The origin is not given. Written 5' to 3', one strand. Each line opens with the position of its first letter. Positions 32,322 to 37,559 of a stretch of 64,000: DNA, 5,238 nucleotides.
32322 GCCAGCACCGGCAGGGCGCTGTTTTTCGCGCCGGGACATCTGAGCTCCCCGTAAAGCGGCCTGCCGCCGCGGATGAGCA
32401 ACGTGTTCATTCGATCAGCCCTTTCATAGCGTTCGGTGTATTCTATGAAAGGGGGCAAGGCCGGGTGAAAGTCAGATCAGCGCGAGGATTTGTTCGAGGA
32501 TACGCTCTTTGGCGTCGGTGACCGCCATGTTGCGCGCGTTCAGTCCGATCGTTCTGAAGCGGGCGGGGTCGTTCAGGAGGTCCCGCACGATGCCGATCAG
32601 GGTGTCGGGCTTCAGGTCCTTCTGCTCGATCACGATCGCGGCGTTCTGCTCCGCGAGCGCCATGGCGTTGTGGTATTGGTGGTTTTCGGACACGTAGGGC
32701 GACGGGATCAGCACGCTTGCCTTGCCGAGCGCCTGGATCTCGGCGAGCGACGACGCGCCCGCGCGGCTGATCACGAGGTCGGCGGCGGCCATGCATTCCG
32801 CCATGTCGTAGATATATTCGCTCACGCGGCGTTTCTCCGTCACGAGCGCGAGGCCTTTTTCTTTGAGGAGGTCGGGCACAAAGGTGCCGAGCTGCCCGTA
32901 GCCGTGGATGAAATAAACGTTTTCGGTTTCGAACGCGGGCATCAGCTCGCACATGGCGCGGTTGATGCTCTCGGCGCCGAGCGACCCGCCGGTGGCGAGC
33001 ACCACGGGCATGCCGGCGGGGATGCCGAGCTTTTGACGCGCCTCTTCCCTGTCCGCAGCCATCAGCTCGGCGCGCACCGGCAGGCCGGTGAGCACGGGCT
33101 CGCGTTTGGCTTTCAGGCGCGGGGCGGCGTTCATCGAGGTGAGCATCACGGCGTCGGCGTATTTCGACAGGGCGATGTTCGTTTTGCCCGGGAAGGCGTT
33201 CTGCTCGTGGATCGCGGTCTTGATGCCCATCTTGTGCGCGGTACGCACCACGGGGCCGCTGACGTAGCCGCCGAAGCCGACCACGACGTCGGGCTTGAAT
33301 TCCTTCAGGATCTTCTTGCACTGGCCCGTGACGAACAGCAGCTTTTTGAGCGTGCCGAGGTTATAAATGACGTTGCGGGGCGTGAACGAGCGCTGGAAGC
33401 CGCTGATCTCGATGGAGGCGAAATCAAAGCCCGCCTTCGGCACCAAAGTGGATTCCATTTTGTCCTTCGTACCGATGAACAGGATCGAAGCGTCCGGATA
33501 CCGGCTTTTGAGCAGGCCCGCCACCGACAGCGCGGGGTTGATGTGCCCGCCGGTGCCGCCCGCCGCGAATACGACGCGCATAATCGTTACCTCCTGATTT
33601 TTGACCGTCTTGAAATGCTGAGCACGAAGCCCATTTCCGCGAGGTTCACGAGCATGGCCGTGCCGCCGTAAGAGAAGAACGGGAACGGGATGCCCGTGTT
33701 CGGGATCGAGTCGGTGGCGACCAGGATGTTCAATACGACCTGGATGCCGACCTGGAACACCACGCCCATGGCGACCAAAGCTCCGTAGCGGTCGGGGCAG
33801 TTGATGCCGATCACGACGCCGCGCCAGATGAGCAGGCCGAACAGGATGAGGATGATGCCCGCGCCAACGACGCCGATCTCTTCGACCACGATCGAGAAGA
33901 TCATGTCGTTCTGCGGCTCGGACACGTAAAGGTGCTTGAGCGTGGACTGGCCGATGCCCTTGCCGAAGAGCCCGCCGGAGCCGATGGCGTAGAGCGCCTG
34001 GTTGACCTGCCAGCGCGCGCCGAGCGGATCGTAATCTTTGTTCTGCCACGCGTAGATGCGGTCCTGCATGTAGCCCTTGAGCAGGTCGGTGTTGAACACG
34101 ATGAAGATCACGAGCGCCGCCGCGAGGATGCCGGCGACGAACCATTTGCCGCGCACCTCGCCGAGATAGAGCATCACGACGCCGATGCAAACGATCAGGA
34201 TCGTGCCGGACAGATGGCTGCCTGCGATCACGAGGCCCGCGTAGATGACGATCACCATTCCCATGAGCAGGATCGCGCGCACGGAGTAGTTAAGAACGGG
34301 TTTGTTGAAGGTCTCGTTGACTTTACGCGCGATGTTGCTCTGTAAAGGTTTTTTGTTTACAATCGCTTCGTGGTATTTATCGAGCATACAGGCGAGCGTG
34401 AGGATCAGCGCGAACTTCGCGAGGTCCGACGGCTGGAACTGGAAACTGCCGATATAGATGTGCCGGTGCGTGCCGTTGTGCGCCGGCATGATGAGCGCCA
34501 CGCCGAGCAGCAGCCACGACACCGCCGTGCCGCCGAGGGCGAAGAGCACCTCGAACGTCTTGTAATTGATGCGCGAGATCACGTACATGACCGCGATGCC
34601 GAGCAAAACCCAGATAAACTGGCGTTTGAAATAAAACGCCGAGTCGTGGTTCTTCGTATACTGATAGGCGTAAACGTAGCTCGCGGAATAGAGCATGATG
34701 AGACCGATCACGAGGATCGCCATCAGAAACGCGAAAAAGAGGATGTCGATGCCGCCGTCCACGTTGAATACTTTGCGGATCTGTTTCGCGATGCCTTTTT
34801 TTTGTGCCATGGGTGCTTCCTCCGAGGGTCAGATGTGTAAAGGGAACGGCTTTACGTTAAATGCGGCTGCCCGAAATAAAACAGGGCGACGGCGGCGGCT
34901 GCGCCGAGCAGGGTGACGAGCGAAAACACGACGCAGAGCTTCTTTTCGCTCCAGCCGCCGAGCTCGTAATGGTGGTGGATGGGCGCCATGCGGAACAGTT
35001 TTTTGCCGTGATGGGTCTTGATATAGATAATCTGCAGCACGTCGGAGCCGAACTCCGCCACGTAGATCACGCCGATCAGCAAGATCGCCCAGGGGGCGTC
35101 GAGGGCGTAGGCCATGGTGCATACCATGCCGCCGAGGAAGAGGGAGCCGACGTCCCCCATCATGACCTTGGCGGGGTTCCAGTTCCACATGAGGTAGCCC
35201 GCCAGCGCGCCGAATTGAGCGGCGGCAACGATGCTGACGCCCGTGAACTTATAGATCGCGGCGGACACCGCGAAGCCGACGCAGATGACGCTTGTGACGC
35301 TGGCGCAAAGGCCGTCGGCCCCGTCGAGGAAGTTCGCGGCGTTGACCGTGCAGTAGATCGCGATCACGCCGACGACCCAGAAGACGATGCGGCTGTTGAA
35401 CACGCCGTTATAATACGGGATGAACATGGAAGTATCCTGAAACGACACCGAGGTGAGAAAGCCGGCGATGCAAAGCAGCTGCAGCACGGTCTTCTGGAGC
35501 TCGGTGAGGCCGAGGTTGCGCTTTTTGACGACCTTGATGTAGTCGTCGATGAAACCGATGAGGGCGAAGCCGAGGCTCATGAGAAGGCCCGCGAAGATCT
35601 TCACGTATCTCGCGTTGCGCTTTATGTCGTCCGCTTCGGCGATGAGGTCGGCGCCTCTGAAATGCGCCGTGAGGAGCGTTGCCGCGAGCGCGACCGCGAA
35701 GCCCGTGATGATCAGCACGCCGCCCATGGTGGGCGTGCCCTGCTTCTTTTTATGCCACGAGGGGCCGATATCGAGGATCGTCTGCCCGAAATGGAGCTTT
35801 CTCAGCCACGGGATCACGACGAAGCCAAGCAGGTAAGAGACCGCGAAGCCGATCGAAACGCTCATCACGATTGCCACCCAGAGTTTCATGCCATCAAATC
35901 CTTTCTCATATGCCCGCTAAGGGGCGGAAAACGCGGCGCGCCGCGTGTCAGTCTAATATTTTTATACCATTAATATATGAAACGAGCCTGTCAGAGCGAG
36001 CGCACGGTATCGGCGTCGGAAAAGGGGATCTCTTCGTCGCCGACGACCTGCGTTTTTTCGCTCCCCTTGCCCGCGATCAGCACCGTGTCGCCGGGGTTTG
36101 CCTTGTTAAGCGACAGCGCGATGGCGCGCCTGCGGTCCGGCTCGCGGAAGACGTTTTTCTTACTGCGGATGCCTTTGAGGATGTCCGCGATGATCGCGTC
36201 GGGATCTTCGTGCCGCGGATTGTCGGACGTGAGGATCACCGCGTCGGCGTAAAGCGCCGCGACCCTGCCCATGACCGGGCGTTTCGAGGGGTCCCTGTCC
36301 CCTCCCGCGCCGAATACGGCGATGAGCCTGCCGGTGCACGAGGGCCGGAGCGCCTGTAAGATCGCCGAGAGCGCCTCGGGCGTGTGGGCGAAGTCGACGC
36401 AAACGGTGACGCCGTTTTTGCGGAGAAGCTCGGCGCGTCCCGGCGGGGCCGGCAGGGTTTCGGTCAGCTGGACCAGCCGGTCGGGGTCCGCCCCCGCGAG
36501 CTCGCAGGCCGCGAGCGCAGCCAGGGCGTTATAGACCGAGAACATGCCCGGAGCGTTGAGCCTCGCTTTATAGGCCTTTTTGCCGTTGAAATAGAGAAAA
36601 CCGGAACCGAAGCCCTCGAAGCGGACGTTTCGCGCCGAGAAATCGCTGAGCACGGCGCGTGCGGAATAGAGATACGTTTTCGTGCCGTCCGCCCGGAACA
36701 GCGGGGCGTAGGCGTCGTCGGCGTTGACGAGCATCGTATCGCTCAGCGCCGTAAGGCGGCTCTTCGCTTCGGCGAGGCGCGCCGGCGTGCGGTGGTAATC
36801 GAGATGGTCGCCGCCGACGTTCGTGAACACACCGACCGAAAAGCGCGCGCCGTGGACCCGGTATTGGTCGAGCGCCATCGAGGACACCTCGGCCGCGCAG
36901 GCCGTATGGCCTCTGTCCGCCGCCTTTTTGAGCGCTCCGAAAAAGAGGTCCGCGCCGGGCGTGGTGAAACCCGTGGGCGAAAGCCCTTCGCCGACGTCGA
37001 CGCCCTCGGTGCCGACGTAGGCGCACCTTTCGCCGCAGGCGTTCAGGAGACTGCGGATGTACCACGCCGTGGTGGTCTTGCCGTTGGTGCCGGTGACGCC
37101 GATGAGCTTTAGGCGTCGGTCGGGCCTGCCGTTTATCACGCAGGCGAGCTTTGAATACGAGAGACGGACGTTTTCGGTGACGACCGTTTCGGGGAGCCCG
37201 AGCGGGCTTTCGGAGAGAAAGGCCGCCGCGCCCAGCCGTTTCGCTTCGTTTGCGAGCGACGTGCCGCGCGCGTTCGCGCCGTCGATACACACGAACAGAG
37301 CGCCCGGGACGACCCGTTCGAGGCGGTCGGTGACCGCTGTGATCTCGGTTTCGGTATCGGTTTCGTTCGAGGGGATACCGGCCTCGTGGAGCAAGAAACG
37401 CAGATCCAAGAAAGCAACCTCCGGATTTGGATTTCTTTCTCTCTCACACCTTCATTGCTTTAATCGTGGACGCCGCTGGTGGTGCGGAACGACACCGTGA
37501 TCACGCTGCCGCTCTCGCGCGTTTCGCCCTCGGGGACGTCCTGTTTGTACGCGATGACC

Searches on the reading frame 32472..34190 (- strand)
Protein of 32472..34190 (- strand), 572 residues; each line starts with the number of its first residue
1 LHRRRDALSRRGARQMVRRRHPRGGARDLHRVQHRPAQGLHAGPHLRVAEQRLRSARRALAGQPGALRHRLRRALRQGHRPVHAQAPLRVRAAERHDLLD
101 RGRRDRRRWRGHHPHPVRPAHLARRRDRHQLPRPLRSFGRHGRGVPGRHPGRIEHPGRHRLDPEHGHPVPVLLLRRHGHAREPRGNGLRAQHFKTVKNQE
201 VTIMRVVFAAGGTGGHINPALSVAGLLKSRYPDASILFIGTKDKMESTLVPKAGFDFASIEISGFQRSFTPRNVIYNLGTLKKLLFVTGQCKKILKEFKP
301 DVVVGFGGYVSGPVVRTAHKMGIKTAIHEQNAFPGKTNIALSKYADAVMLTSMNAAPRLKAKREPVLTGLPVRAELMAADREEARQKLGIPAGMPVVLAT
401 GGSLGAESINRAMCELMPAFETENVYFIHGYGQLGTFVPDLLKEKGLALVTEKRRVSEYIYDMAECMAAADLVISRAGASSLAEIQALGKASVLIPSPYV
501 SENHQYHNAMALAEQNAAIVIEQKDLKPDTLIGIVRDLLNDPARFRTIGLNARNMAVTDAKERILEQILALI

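Call 53: search_protein_families(library=pfam, proteins=[window:32472-34190:-], max_evalue=0.001)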
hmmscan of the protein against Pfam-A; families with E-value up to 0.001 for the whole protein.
window:32472-34190:- (572 aa): 2 families
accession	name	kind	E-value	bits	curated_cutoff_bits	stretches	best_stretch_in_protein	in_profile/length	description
PF04101.22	Glyco_tran_28_C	-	4e-35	121.7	22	1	396-563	1-165/166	Glycosyltransferase family 28 C-terminal domain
PF03033.26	Glyco_transf_28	-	2.4e-34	118.8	26.2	1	206-349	1-138/139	Glycosyltransferase family 28 N-terminal domain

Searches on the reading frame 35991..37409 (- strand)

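Call 53: search_protein_families(library=pfam, proteins=[window:35991-37409:-], max_evalue=0.001)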
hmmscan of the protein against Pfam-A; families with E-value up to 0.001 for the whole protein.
window:35991-37409:- (472 aa): 2 families
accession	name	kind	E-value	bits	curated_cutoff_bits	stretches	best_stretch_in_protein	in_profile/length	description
PF08245.18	Mur_ligase_M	-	7.9e-38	130.9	24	1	105-302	1-200/200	Mur ligase middle domain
PF02875.26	Mur_ligase_C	-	1.5e-34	120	28.4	1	324-449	1-127/127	Mur ligase, glutamate ligase domain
